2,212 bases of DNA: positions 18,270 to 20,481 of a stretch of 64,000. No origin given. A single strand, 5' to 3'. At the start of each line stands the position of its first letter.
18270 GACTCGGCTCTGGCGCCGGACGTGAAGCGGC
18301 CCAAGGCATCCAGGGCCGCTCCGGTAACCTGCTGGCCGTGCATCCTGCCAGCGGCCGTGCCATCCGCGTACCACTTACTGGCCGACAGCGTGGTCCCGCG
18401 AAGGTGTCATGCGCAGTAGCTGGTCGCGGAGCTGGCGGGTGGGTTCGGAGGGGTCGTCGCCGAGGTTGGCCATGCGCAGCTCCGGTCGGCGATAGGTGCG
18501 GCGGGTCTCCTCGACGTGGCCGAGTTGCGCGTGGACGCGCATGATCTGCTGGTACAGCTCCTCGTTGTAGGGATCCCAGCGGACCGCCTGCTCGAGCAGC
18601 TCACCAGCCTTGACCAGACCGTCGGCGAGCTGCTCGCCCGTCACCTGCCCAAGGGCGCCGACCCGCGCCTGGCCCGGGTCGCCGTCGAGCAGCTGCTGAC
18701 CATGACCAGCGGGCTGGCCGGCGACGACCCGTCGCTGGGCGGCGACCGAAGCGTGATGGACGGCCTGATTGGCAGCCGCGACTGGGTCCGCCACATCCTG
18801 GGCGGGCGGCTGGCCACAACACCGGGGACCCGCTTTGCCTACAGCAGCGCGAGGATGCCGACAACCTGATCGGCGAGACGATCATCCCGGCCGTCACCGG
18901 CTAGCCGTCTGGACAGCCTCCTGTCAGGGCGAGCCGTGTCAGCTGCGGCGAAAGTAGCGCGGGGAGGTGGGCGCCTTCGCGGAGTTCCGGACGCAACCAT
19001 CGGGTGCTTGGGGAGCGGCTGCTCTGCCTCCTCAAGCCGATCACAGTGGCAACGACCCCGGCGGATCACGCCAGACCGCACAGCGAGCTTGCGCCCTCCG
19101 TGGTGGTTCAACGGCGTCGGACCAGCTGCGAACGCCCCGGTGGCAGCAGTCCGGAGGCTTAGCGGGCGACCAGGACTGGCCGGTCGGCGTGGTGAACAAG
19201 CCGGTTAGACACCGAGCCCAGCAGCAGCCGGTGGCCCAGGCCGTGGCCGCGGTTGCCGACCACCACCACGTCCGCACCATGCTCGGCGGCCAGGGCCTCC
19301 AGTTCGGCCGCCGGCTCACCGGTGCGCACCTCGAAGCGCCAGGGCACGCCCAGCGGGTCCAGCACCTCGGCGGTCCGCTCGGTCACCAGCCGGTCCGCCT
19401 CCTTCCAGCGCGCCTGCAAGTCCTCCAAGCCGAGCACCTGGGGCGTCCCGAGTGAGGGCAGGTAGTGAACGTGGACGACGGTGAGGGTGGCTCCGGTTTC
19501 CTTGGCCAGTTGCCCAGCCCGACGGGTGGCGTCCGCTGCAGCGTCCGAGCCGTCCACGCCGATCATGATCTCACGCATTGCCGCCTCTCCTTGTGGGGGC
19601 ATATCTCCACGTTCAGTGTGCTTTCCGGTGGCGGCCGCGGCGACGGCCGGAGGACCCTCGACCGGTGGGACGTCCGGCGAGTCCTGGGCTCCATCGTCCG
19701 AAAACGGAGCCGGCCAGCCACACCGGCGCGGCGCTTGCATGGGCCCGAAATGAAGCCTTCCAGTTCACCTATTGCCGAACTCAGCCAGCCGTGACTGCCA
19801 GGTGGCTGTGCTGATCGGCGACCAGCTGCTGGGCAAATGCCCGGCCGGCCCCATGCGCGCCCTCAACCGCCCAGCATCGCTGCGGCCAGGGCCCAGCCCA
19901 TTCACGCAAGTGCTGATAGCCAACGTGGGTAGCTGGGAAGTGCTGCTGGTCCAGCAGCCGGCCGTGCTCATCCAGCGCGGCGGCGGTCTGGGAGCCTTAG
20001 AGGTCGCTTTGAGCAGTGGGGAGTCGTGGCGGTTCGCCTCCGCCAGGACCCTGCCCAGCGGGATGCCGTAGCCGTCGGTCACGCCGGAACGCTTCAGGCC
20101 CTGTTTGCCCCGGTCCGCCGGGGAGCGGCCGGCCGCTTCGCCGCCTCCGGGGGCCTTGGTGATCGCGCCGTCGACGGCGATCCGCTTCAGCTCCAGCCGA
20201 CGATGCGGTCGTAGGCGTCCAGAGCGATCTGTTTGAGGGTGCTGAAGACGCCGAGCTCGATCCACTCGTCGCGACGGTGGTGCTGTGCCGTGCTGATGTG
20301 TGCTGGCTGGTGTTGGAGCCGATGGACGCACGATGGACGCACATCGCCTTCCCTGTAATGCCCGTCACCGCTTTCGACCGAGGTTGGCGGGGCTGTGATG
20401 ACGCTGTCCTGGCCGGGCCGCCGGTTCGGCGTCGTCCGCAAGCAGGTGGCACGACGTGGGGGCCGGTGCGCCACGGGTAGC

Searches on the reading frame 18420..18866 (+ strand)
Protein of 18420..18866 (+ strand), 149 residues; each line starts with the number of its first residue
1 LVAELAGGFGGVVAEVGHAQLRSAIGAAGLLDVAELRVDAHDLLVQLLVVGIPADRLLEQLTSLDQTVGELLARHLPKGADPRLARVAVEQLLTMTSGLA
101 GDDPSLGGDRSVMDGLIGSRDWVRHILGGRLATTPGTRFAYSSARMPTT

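Call 10: search_protein_families(library=pfam, proteins=[window:18420-18866:+], max_evalue=0.01)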
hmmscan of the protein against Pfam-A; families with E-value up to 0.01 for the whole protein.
window:18420-18866:+ (149 aa): 1 family
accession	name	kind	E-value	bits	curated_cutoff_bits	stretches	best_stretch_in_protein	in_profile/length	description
PF00144.29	Beta-lactamase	-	4.6e-10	39.6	27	1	59-144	70-147/329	Beta-lactamase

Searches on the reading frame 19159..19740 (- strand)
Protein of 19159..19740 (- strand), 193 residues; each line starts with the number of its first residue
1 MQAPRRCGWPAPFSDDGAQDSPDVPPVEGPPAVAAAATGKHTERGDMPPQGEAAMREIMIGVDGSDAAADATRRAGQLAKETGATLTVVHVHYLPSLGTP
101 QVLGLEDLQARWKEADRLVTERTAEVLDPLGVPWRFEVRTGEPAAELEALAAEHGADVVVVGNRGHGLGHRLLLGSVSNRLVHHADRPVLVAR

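Call 10: search_protein_families(library=pfam, proteins=[window:19159-19740:-], max_evalue=0.01)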
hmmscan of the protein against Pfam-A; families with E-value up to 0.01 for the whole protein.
window:19159-19740:- (193 aa): 1 family
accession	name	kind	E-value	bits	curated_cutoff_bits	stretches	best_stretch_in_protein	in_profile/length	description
PF00582.32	Usp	-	1.2e-31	110.6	24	1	56-193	3-141/141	Universal stress protein family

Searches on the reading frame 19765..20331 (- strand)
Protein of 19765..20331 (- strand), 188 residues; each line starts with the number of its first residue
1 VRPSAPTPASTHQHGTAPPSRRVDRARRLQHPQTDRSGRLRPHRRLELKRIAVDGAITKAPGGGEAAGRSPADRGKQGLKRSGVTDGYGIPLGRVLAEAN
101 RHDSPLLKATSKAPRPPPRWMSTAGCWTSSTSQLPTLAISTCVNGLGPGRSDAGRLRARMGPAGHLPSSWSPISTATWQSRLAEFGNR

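Call 10: search_protein_families(library=pfam, proteins=[window:19765-20331:-], max_evalue=0.01)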
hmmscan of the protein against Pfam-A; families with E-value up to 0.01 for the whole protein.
window:19765-20331:- (188 aa): 1 family
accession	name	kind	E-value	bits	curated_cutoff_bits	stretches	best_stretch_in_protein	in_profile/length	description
PF01609.27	DDE_Tnp_1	-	0.0011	19.2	23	1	50-112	6-70/200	Transposase DDE domain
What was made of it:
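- Checked: 'IS fragments on the left' is only weakly supported: a DDE_Tnp_1 fragment at 19765-20331 (E = 1e-3) and a beta-lactamase-family fragment at 18420-18869 (call 10).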
